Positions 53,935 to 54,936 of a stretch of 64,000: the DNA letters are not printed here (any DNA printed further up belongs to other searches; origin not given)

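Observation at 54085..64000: Distal end of a T6SS locus with a small SAM-methyltransferase-like gene in the effector position after VgrG-DUF4123, and a TPR-methyltransferase and LysM protein inside the locus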

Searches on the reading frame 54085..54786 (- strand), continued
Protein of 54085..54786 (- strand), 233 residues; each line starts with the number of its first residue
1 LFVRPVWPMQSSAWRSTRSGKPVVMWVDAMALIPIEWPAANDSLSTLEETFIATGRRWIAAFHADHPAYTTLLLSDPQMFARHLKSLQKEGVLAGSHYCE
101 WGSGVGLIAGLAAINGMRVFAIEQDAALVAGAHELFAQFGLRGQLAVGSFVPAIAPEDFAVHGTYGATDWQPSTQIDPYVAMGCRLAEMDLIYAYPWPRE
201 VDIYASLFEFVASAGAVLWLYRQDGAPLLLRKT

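Call 56: search_protein_families(library=pfam, proteins=[L098:548-2626:+, L098:2729-3559:-, L097:671-1147:+, L005:9541-9999:+, L108:5612-6433:+, L109:4988-5245:-], max_evalue=0.001)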
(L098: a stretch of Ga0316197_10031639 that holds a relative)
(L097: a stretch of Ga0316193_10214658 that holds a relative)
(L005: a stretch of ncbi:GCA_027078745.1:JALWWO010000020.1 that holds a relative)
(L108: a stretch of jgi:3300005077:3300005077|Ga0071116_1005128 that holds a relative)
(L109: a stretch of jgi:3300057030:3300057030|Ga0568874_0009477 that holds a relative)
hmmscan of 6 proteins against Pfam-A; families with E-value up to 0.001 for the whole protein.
L098:548-2626:+ (692 aa): 1 family
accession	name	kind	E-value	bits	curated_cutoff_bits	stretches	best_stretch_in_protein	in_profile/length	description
PF03797.25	Autotransporter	-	6.3e-61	206.8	26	1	408-670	2-254/255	Autotransporter beta-domain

L098:2729-3559:- (276 aa): 1 family
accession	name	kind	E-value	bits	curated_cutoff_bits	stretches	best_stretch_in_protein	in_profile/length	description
PF00561.26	Abhydrolase_1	-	9.6e-05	22.6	25.8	1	140-195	51-110/245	alpha/beta hydrolase fold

L097:671-1147:+ (158 aa): 1 family
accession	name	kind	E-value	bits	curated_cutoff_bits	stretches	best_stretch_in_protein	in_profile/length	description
PF04073.20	tRNA_edit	-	1.7e-22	80.3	25.5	1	28-144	4-122/123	Aminoacyl-tRNA editing domain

L005:9541-9999:+ (152 aa): 0 families

L108:5612-6433:+ (273 aa): 0 families

L109:4988-5245:- (85 aa): 3 families
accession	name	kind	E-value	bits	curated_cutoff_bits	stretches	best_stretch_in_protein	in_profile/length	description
PF00561.26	Abhydrolase_1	-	0.00015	21.9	25.8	1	15-60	69-118/245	alpha/beta hydrolase fold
PF12146.15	Hydrolase_4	-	0.00047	20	27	1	6-53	67-115/239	Serine aminopeptidase, S33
PF12697.13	Abhydrolase_6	-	0.00052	21.2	26.3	1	5-61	54-108/217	Alpha/beta hydrolase family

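Call 66: search_protein_families(library=padloc, proteins=[window:54085-54714:-], max_evalue=0.01)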
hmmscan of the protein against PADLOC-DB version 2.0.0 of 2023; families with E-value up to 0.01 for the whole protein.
window:54085-54714:- (209 aa): 0 families
